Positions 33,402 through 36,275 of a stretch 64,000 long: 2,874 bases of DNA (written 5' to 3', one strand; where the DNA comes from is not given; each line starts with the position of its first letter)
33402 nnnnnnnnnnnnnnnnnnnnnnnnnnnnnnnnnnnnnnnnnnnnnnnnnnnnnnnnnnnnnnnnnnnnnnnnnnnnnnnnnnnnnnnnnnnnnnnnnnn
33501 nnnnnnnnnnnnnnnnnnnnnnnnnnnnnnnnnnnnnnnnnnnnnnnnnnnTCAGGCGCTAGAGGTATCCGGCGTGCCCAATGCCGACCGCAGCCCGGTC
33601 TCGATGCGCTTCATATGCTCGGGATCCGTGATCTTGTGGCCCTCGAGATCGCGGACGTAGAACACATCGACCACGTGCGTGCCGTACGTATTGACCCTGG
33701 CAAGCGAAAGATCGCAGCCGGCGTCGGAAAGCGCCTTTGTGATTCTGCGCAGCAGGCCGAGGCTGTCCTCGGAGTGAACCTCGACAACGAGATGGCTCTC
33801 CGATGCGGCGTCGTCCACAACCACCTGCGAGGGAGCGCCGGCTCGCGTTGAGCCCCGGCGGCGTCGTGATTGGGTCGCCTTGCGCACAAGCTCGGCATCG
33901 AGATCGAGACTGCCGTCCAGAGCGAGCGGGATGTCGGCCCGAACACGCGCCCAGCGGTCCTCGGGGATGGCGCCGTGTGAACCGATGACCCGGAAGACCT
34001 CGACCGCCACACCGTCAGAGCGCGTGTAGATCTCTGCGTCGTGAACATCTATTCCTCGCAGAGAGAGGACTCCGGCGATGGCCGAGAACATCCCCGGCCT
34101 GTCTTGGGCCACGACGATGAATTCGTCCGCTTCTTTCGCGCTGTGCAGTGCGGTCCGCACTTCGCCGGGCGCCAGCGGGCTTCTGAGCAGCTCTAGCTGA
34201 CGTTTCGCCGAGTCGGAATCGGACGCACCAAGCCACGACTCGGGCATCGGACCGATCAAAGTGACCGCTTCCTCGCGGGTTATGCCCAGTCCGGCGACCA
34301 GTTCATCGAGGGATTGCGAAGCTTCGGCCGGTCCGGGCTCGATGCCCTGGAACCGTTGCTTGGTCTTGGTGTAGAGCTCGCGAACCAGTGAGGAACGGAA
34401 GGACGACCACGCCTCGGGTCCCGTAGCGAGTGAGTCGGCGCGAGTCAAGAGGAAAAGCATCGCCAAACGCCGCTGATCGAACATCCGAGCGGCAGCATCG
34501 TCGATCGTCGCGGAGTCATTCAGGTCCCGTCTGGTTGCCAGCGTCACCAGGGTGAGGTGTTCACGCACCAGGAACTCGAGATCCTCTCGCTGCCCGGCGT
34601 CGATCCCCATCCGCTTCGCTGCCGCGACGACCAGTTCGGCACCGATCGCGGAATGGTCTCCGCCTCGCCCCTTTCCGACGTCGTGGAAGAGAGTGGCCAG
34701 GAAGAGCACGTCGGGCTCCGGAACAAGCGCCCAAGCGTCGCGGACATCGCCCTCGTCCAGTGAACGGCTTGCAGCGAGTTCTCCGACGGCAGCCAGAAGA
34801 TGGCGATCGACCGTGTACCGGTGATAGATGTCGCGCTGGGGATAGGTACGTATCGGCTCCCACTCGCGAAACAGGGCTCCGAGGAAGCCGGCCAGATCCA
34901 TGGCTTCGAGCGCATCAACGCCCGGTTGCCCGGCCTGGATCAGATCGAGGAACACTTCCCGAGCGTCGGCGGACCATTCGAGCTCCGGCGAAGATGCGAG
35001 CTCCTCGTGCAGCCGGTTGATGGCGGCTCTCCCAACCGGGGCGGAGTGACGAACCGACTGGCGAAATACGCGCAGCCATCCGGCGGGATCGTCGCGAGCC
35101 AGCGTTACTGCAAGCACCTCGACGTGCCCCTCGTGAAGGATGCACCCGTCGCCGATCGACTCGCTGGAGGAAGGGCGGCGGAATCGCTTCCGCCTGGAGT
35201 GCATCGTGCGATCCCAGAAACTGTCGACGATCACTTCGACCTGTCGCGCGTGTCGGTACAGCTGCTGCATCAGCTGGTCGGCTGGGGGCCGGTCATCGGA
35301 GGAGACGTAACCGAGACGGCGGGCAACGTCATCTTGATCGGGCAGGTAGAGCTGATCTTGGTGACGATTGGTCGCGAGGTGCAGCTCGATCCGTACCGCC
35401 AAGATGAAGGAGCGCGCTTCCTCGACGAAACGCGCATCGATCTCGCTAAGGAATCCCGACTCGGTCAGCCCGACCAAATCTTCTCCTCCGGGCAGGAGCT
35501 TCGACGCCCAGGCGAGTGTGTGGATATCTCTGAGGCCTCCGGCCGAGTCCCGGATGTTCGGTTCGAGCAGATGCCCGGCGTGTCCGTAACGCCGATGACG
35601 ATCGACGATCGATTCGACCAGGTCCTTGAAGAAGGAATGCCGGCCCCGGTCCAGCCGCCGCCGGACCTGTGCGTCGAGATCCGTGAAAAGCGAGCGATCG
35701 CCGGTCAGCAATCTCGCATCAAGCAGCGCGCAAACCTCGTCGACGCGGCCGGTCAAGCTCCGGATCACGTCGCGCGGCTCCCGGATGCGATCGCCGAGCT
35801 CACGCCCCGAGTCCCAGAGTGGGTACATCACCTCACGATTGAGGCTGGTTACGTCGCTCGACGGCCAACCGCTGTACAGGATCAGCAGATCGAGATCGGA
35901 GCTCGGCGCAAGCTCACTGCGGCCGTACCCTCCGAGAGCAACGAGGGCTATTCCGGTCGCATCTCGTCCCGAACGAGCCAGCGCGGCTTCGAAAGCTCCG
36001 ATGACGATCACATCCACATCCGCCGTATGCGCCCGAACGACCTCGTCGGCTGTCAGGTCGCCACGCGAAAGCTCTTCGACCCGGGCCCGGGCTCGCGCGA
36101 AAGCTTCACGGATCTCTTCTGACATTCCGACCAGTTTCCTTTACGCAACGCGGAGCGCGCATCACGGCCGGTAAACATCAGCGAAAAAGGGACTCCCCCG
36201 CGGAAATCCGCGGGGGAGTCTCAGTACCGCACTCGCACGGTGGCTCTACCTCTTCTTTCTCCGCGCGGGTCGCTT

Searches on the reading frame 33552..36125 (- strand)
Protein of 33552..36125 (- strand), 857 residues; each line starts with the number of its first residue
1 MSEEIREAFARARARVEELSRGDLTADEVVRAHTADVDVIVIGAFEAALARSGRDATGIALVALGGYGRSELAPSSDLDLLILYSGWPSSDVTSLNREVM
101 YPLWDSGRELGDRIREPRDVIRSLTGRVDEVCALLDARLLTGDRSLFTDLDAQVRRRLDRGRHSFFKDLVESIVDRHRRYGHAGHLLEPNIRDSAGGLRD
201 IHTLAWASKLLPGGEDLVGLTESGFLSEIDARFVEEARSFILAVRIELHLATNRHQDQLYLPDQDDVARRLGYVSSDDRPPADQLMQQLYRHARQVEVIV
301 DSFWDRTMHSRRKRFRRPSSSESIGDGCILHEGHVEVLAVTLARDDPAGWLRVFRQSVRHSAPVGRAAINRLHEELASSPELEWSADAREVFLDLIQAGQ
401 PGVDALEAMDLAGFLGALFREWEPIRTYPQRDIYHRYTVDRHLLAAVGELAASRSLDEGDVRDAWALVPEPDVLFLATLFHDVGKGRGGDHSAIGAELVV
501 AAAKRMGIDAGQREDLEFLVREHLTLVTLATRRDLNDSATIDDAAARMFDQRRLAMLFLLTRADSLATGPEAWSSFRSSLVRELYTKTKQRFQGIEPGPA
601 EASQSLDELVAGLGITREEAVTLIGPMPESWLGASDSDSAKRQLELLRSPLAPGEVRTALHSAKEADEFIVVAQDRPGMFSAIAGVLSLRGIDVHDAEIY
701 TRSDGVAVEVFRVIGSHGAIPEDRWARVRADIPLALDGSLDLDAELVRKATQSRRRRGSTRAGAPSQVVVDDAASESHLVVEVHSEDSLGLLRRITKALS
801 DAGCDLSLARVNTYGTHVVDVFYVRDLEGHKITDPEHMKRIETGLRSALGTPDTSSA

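Call 6: search_protein_families(library=pfam, proteins=[window:33552-36125:-], max_evalue=0.1)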
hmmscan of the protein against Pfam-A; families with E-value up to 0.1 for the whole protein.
window:33552-36125:- (857 aa): 12 families
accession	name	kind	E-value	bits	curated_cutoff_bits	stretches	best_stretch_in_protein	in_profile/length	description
PF08335.16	GlnD_UR_UTase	-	2.9e-33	115.3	21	1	165-303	2-140/141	GlnD PII-uridylyltransferase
PF01842.31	ACT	-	4e-14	52.5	27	2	670-714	4-47/66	ACT domain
PF24931.1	ACT_ACR9_3rd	-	6.8e-07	29.7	27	1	768-852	2-87/98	ACR9-like, ACT-like domain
PF01966.28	HD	-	6.9e-07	30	22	1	449-528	10-90/116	HD domain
PF13291.12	ACT_4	-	7.2e-05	23.8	27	0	671-708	11-49/80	ACT domain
PF03445.19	DUF294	-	0.0008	19.7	21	1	13-86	4-77/138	Putative nucleotidyltransferase DUF294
PF01909.29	NTP_transf_2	-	0.0015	19.3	21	1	58-95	14-52/93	Nucleotidyltransferase domain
PF03710.21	GlnE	-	0.0018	18.1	24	1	41-86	101-157/252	Glutamate-ammonia ligase adenylyltransferase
PF13740.12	ACT_6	-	0.0095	16.3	23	0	778-806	2-30/76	ACT domain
PF22629.2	ACT_AHAS_ss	-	0.037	14.6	27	0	671-702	3-34/67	AHAS small subunit-like ACT domain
PF16814.10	Read-through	-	0.071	13.4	27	0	668-723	105-163/182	Read-through domain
PF22511.2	PBP2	-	0.091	12.9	27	0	820-838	20-38/63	PolB1 Binding Protein 2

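Call 7: search_protein_families(library=ncbifam, proteins=[window:33552-36125:-], max_evalue=0.1)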
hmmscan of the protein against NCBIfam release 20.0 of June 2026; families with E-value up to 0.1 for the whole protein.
window:33552-36125:- (857 aa): 12 families
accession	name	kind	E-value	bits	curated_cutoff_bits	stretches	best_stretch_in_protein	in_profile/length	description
TIGR01693.1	UTase_glnD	equivalog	1.5e-190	635.5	519.4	1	23-847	11-847/850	[protein-PII] uridylyltransferase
NF003467.0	PRK05092.1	equivalog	3.1e-163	544.8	959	1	3-853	50-927/940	[protein-PII] uridylyltransferase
NF002895.0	PRK03381.1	equivalog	1.9e-162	542.2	631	1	6-851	9-779/782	[protein-PII] uridylyltransferase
NF002837.0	PRK03059.1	equivalog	1.2e-119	400.8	1010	1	3-849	12-855/857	[protein-PII] uridylyltransferase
NF001366.0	PRK00275.1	equivalog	3.5e-114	382.6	1299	1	6-849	29-885/895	[protein-PII] uridylyltransferase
NF003448.0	PRK05007.1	equivalog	8.3e-114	381.3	1255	1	17-850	42-879/884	bifunctional uridylyltransferase/uridylyl-removing protein GlnD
NF002487.0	PRK01759.1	equivalog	5.3e-92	309.4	890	1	55-837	61-850/862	bifunctional uridylyltransferase/uridylyl-removing protein GlnD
NF003347.0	PRK04374.1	equivalog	6.9e-77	259.4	1567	1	4-836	22-854/869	[protein-PII] uridylyltransferase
NF001265.0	PRK00227.1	equivalog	5.1e-66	223.2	799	1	57-607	26-539/693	[protein-PII] uridylyltransferase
NF008292.0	PRK11072.1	equivalog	0.002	16.3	487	0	48-85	666-709/946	bifunctional [glutamate--ammonia ligase]-adenylyl-L-tyrosine phosphorylase/[glutamate--ammonia-ligase] adenylyltransferase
NF010706.0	PRK14108.1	equivalog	0.0089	13.7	724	1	31-85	669-728/986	bifunctional [glutamine synthetase] adenylyltransferase/[glutamine synthetase]-adenylyl-L-tyrosine phosphorylase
NF006352.0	PRK08577.1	equivalog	0.034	14.2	140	0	664-694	54-84/136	hypothetical protein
